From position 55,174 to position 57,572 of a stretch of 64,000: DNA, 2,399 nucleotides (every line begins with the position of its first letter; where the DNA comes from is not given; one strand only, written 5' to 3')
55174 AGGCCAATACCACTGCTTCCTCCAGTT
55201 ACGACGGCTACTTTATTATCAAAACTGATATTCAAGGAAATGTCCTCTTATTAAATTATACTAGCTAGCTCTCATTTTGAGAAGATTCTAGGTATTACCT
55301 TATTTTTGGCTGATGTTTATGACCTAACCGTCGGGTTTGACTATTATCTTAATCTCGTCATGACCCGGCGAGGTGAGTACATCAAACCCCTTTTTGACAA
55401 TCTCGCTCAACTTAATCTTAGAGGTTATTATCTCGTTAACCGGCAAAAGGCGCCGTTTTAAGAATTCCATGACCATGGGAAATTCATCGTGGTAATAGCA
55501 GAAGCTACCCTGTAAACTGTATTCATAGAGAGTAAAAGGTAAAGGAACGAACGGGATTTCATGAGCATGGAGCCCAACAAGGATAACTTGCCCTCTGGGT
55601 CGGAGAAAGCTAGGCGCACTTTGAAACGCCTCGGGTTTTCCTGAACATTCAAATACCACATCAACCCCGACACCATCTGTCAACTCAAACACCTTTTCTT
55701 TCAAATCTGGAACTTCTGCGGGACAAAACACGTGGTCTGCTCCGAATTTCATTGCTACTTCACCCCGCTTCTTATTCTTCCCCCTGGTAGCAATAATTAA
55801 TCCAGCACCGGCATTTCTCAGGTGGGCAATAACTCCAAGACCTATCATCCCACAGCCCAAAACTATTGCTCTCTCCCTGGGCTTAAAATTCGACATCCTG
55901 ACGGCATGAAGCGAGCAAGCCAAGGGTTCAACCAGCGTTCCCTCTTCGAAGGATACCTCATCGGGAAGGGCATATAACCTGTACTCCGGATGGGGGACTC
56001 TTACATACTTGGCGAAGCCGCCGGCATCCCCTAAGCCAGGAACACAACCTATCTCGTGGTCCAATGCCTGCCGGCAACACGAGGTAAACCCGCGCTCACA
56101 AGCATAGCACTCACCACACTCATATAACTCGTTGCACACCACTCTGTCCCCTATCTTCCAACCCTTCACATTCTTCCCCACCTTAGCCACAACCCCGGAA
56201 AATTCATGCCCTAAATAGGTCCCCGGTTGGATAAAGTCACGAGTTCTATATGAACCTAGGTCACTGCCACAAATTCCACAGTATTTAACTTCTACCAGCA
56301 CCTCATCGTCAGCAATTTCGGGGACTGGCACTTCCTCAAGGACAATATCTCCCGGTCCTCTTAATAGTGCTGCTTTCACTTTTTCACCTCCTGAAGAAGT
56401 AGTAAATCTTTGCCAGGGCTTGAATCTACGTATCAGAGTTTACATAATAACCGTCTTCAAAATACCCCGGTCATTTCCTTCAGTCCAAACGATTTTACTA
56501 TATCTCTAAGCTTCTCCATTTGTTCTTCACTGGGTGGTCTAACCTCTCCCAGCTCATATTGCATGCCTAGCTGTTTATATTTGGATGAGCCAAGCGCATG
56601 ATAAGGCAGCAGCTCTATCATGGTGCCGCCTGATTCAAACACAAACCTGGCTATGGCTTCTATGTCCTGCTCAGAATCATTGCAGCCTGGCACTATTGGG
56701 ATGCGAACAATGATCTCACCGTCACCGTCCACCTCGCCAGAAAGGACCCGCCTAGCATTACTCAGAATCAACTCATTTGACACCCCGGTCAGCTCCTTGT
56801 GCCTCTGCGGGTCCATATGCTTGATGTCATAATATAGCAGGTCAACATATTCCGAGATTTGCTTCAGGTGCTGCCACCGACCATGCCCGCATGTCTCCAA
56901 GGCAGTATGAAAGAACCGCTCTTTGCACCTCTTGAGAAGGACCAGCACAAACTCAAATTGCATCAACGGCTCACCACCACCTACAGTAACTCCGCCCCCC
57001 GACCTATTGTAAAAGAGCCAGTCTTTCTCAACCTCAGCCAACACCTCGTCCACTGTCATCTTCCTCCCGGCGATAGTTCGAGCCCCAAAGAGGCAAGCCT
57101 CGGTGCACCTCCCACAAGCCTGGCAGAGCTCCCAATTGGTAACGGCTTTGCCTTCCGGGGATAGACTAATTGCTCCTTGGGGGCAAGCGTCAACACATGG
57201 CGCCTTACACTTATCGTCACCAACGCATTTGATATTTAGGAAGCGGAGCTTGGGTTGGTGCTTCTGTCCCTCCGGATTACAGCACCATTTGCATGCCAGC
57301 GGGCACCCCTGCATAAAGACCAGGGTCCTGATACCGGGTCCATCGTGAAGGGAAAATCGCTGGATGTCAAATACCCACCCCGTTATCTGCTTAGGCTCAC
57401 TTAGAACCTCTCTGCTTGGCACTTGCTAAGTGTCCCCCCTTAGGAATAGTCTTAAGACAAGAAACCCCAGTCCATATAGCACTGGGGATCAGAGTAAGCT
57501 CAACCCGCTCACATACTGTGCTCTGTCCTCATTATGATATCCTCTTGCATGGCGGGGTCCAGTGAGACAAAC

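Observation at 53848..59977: Glycyl-radical enzyme with a Cys-Val-Ser thiyl loop, in a dehydrogenase-rich operon of unknown substrate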

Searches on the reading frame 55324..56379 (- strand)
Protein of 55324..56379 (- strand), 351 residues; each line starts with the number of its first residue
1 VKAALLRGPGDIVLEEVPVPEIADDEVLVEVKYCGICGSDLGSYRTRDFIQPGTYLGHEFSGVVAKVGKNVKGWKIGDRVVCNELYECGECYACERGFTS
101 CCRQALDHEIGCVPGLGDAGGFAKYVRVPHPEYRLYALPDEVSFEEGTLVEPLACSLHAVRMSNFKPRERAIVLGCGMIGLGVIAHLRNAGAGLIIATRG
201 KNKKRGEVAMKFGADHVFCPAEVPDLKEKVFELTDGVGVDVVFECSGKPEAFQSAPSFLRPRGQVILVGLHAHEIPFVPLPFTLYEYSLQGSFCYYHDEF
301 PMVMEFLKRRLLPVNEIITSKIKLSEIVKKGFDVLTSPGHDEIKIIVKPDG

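Call 4: search_protein_families(library=pfam, proteins=[window:55324-56379:-])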
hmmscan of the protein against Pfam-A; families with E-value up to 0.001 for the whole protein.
window:55324-56379:- (351 aa): 3 families
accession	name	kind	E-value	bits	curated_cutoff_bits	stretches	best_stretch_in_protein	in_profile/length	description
PF00107.32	ADH_zinc_N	-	3.4e-28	98.6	31.8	1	179-308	2-128/129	Zinc-binding dehydrogenase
PF08240.17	ADH_N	-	1.9e-27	96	23.5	1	24-139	2-103/104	Alcohol dehydrogenase GroES-like domain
PF16912.11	Glu_dehyd_C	-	1.5e-08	34.8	34.9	1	148-274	5-135/211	Glucose dehydrogenase C-terminus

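Call 31: search_solved_structures(query=window:55324-56379:-, max_evalue=1e-20)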
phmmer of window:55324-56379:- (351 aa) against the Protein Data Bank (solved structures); distinct sequences matched with E-value up to 1e-20: 64 (the best 60 are shown).
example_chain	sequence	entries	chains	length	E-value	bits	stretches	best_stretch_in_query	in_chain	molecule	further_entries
6ie0_A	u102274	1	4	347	7.8e-51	176.4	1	1-350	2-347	(R,R)-butanediol dehydrogenase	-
1e3j_A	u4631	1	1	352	9.5e-43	149.8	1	4-347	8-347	NADP(H)-DEPENDENT KETOSE REDUCTASE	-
5vm2_A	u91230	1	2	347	1.5e-40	142.5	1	4-348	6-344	Alcohol dehydrogenase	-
2dfv_A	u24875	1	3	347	4.3e-38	134.4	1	12-336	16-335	Probable L-threonine 3-dehydrogenase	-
2d8a_A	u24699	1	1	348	4.3e-38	134.4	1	12-336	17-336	Probable L-threonine 3-dehydrogenase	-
4ej6_A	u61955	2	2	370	1.1e-37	133.1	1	1-349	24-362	Putative zinc-binding dehydrogenase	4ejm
1pl6_A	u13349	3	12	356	1.9e-35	125.8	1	5-329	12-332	Sorbitol dehydrogenase | human sorbitol dehydrogenase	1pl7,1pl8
3qe3_A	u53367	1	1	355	9.2e-35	123.5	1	5-333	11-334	Sorbitol dehydrogenase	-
5yln_A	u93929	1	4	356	1.1e-34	123.2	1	10-350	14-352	Alcohol dehydrogenase, zinc-containing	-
3ip1_A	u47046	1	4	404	1.4e-34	122.9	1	11-328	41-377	Alcohol dehydrogenase, zinc-containing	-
3gfb_A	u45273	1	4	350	2.1e-32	115.8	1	13-335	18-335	L-threonine 3-dehydrogenase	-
7y9p_A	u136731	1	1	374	1.5e-31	112.9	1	8-304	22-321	Xylitol dehydrogenase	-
4ilk_A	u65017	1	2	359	2.7e-31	112.1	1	1-323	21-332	Starvation sensing protein rspB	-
8h2b_A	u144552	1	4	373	1.3e-30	109.8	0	2-193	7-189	Alcohol dehydrogenase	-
5kia_A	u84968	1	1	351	1.5e-30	109.7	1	3-276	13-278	L-threonine 3-dehydrogenase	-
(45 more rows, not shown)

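Call 33: search_protein_families(library=ncbifam, proteins=[window:55324-56379:-], max_evalue=1e-10)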
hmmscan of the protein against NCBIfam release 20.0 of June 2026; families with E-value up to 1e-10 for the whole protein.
window:55324-56379:- (351 aa): 20 families
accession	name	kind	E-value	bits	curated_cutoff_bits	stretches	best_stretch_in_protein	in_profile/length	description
NF041097.1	keto_inos_dh_IolM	equivalog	1.3e-57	195.3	450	1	12-329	40-372/389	scyllo-inosose 3-dehydrogenase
TIGR00692.1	tdh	equivalog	4.1e-51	174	458.35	1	12-337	11-330/340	L-threonine 3-dehydrogenase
NF003808.0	PRK05396.1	equivalog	8.3e-48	163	380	1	12-337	13-330/341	L-threonine 3-dehydrogenase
NF007489.0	PRK10083.1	equivalog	2.2e-41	142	376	1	1-334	1-322/339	Zn-dependent oxidoreductase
NF007642.0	PRK10309.1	equivalog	1.1e-38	133.3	550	1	1-301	1-295/347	galactitol-1-phosphate 5-dehydrogenase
TIGR03451.1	mycoS_dep_FDH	equivalog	4.7e-38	130.9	512.9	2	159-333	168-344/358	S-(hydroxymethyl)mycothiol dehydrogenase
TIGR03366.1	HpnZ_proposed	hypoth_equivalog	2.4e-35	122.3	328.1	1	20-327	1-315/315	putative phosphonate catabolism associated alcohol dehydrogenase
TIGR03989.1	Rxyl_3153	subfamily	1.2e-33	116.9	440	1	2-333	3-356/370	NDMA-dependent alcohol dehydrogenase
NF007375.0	PRK09880.1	equivalog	3.7e-32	111.4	469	1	12-326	16-322/344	L-idonate 5-dehydrogenase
NF010344.0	PRK13771.1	subfamily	9.2e-29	100.5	349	1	1-349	1-333/334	putative alcohol dehydrogenase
NF006940.0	PRK09422.1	equivalog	2e-28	99.3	344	1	1-274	1-265/338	alcohol dehydrogenase AdhP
NF047908.1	AldhRedAhr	equivalog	1.2e-24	86.9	470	1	17-310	21-301/335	NADPH-dependent aldehyde reductase Ahr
TIGR02818.1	adh_III_F_hyde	equivalog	1.4e-24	86.9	543.95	1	12-334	14-355/368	S-(hydroxymethyl)glutathione dehydrogenase/class III alcohol dehydrogenase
TIGR03201.1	dearomat_had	equivalog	1.1e-23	84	338.65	1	8-314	6-317/349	6-hydroxycyclohex-1-ene-1-carbonyl-CoA dehydrogenase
NF041172.1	AcrlCoa_red_Thmprot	equivalog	5.3e-21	74.9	500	1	1-347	1-332/334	acryloyl-CoA reductase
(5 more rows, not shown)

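Call 70: find_homologous_proteins(query=window:55324-56379:-, max_evalue=1e-40)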
Query window:55324-56379:- (351 aa): 2385 proteins with E <= 1e-40 among 8000 candidates; the best 120 are listed.
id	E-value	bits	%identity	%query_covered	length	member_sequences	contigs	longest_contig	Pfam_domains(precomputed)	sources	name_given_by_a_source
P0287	3.2e-222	755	92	100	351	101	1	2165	PF00107.33,PF16912.12,PF08240.18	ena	-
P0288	1.5e-197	674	84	100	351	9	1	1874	PF00107.33,PF16912.12,PF08240.18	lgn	-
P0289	1.3e-195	668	82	100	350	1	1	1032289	PF00107.33,PF16912.12,PF08240.18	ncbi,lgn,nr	ncbi:MAG: alcohol dehydrogenase catalytic domain-containing protein [Dehalococcoidia bacterium]|nr:M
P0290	3.2e-191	653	80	100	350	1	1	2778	PF00107.33,PF16912.12,PF08240.18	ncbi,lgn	-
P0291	1.3e-183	628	77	100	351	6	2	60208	PF00107.33,PF16912.12,PF08240.18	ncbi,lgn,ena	-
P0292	1.3e-179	615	76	100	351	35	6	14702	PF00107.33,PF16912.12,PF08240.18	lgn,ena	-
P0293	7.3e-176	603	73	100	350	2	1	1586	PF00107.33,PF16912.12,PF13602.13,PF08240.18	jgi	jgi:(R,R)-butanediol dehydrogenase/meso-butanediol dehydrogenase/diacetyl reductase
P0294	6.6e-166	570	69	100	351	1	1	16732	PF00107.33,PF16912.12,PF08240.18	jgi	-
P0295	1.2e-162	559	69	100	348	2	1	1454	PF00107.33,PF16912.12,PF08240.18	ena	-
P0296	1.1e-161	556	70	100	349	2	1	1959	PF00107.33,PF16912.12,PF13602.13,PF08240.18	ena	-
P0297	2.0e-160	552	69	100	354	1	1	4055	PF00107.33,PF16912.12,PF13602.13,PF08240.18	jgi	-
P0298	2.3e-153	529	78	87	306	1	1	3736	PF00107.33,PF08240.18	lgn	-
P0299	4.5e-150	518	67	99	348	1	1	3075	PF00107.33,PF16912.12,PF08240.18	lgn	-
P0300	1.7e-148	513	67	100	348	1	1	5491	PF00107.33,PF16912.12,PF13602.13,PF08240.18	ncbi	-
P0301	5.7e-148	511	66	100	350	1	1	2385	PF00107.33,PF16912.12,PF08240.18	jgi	-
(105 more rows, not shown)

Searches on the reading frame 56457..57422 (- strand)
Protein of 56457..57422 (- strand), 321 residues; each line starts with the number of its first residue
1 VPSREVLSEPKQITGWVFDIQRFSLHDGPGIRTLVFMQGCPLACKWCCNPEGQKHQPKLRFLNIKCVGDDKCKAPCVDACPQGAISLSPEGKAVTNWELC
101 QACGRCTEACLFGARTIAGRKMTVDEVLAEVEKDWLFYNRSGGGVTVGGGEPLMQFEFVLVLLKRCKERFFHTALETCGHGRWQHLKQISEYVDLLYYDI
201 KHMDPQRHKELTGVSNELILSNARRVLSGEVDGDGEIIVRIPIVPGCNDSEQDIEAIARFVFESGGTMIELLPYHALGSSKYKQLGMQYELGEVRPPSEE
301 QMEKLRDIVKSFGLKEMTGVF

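Call 4: search_protein_families(library=pfam, proteins=[window:56457-57422:-])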
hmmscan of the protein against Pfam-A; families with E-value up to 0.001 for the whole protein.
window:56457-57422:- (321 aa): 5 families
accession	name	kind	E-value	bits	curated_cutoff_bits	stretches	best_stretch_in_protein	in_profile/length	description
PF04055.27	Radical_SAM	-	1.6e-16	61.4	29.5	1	106-259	7-164/166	Radical SAM superfamily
PF13353.11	Fer4_12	-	6.5e-12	46.3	22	1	27-189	2-100/137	4Fe-4S single cluster domain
PF12838.12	Fer4_7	-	2.5e-05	25.1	27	1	71-114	4-52/52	4Fe-4S dicluster domain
PF00037.32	Fer4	-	4.7e-05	23.5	21.1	1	94-110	2-18/24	4Fe-4S binding domain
PF25160.1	LdpA_Fe-S-bd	-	7.6e-05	22.9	27.6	1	71-112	4-40/49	LdpA Fe-S cluster-binding domain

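Call 33: search_protein_families(library=ncbifam, proteins=[window:56457-57422:-], max_evalue=1e-10)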
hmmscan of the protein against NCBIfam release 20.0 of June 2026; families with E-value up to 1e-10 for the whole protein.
window:56457-57422:- (321 aa): 13 families
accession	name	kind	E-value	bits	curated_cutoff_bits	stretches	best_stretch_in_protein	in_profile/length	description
NF048010.1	SfplDhtActHpsHDes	equivalog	5.7e-110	366.8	430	1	12-308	3-297/298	(2S)-3-sulfopropanediol dehydratase activating enzyme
TIGR02494.1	PFLE_PFLC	subfamily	5.1e-107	357.5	174.35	1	17-313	1-293/293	glycyl-radical enzyme activating protein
NF043069.1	T4HPD_activ_SAM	equivalog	1.1e-98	330.3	425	1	16-315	3-294/299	trans-4-hydroxy-L-proline dehydratase activase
NF033719.1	ind_deCO2_activ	equivalog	1.2e-94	317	425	1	16-315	2-299/302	indoleacetate decarboxylase activase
TIGR04395.1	cutC_activ_rSAM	equivalog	1.1e-91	307.4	360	1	16-315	6-303/309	choline TMA-lyase-activating enzyme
NF033717.2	HPDL_rSAM_activ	equivalog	2.3e-90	303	420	1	14-310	3-297/311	4-hydroxyphenylacetate decarboxylase activase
NF048008.1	SfplDhtActHpfHKleb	equivalog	6e-82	275.4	500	1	17-312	2-296/308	(2S)-3-sulfopropanediol dehydratase activating enzyme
TIGR04003.1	rSAM_BssD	equivalog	2e-70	237.5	496.45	1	17-318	3-305/314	[benzylsuccinate synthase]-activating enzyme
NF007483.0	PRK10076.1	equivalog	3.5e-65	220.1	326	2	100-318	76-290/292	[formate-C-acetyltransferase]-activating enzyme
TIGR02493.1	PFLA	equivalog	4.4e-62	209.5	231.75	1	117-311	41-234/235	pyruvate formate-lyase-activating protein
NF008356.0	PRK11145.1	equivalog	1.3e-50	172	375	1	116-315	45-243/246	pyruvate formate lyase 1-activating protein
TIGR04041.1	activase_YjjW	hypoth_equivalog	1.2e-46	159.4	250.2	1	17-317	4-273/276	YjjW family glycine radical enzyme activase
TIGR02495.1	NrdG2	equivalog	2e-14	53.4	131.15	0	123-264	48-183/193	anaerobic ribonucleoside-triphosphate reductase activating protein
